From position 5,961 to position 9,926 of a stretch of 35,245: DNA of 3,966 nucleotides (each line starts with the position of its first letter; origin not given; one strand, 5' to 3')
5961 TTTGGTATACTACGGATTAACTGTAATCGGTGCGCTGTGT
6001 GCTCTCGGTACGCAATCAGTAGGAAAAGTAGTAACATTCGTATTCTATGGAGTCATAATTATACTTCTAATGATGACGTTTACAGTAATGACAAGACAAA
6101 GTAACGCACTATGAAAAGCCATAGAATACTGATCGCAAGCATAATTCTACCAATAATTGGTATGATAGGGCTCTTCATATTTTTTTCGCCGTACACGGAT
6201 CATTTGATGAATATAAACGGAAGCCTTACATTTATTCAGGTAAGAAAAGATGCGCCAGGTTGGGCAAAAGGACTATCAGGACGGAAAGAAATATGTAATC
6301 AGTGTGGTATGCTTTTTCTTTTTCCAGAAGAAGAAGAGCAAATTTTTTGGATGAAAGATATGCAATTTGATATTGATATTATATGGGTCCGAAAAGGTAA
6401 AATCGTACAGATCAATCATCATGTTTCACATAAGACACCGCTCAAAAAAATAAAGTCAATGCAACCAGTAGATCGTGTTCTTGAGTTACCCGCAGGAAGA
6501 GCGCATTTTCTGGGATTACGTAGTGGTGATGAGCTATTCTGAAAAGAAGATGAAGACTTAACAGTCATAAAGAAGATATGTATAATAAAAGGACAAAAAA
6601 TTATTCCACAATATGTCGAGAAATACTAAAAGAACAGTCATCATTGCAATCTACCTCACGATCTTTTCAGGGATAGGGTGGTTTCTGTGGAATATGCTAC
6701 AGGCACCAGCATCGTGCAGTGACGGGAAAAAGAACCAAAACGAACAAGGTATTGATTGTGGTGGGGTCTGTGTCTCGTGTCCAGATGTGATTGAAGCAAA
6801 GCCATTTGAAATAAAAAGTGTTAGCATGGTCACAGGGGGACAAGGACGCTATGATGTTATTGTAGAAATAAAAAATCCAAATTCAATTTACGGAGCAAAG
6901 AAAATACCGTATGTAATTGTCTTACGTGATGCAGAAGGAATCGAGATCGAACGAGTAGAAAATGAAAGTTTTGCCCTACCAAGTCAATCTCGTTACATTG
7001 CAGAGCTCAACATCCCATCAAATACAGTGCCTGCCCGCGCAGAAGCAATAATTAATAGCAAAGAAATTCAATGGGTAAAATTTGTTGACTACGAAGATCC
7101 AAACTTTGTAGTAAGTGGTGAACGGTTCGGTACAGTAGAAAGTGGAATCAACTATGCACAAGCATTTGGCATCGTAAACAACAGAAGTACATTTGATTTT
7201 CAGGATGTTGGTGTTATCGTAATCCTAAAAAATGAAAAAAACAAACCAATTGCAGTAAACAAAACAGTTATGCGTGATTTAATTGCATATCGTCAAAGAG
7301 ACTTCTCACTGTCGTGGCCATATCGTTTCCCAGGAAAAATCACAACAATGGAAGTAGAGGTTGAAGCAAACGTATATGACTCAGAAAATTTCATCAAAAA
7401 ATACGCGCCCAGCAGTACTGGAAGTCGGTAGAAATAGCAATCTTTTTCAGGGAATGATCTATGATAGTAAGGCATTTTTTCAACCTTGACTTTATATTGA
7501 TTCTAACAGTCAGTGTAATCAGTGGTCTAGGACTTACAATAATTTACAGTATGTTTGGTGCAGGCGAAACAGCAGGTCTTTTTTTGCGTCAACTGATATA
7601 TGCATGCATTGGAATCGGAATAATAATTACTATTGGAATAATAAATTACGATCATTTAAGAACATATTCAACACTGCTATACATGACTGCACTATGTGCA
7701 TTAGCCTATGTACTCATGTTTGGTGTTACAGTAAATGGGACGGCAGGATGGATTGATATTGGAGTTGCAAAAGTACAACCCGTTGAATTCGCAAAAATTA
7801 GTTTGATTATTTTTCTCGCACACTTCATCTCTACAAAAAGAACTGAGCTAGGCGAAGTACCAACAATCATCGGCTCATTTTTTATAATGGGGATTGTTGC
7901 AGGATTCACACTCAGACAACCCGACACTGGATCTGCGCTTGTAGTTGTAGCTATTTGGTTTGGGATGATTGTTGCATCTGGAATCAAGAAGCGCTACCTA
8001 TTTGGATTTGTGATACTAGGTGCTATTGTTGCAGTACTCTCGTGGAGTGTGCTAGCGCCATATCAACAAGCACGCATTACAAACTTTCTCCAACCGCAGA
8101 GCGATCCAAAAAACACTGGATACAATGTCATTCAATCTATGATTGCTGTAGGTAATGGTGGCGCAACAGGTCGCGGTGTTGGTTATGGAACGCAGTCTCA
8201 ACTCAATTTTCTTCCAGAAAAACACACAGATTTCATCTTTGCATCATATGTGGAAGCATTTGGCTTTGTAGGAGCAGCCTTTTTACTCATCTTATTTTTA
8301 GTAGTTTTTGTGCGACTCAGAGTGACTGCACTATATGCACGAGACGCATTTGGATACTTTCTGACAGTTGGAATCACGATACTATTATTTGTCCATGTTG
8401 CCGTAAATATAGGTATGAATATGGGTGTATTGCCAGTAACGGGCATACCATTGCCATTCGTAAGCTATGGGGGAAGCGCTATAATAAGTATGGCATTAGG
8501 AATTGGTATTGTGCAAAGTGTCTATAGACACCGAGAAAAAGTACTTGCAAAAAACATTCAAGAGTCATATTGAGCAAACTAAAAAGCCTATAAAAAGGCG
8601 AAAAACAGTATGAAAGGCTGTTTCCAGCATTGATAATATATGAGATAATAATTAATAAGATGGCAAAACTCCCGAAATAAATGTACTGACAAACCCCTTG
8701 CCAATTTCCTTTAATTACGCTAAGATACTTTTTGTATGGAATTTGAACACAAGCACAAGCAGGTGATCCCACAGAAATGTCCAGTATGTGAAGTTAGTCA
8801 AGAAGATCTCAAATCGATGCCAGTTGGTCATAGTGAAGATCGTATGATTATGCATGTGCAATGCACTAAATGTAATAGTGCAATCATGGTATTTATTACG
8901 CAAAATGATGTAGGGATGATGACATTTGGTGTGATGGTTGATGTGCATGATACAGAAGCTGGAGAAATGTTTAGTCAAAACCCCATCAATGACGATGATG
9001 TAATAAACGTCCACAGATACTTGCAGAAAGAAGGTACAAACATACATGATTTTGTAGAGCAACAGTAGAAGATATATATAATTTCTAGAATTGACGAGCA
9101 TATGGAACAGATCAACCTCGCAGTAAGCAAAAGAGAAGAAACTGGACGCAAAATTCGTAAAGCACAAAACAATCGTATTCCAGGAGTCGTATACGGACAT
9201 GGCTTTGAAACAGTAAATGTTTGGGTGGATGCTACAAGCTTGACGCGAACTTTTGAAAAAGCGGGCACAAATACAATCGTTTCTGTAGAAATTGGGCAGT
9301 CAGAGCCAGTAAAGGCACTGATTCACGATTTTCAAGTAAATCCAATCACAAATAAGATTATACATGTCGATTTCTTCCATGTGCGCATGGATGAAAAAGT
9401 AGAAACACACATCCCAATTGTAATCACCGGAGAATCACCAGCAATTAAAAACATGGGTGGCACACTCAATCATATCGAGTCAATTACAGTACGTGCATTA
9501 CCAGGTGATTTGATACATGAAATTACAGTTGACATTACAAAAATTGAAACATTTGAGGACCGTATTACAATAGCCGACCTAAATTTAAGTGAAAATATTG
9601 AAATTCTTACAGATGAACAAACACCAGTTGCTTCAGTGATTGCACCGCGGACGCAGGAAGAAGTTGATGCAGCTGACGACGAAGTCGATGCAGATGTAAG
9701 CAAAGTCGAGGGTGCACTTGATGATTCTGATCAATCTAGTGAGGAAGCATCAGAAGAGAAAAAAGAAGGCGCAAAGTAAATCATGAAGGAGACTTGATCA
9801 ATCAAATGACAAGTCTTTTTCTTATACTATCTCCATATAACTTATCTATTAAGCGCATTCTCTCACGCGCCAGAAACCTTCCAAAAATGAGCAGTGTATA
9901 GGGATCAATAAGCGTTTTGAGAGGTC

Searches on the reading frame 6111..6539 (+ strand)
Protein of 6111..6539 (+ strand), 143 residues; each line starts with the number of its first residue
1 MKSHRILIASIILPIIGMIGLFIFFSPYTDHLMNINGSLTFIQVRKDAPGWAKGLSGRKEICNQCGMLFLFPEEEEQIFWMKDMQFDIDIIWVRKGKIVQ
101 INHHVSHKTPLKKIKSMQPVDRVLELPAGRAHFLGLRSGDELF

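Call 14: search_protein_families(library=pfam, proteins=[window:6111-6539:+], max_evalue=0.001)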
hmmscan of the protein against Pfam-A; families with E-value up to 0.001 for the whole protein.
window:6111-6539:+ (143 aa): 1 family
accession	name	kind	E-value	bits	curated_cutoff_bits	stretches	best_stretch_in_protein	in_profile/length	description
PF02643.20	DUF192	-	8.9e-23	80.7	27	1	47-142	8-94/96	Uncharacterized ACR, COG1430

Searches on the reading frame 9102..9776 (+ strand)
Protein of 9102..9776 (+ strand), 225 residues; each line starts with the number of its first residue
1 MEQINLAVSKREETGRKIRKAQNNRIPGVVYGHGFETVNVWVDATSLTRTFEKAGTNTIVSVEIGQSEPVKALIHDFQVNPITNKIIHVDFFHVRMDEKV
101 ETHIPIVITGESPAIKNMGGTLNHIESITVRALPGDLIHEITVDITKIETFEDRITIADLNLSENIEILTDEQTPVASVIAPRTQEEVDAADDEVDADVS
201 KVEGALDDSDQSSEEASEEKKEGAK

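Call 14: search_protein_families(library=pfam, proteins=[window:9102-9776:+], max_evalue=0.001)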
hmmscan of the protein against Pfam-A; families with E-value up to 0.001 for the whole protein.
window:9102-9776:+ (225 aa): 2 families
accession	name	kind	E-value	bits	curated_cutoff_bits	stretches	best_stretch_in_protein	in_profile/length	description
PF14693.11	Ribosomal_TL5_C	-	1.5e-19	70.6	27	1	99-183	1-84/84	Ribosomal protein TL5, C-terminal domain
PF01386.24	Ribosomal_L25p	-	8.2e-18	65.1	23.6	1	6-91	1-82/82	Ribosomal L25p family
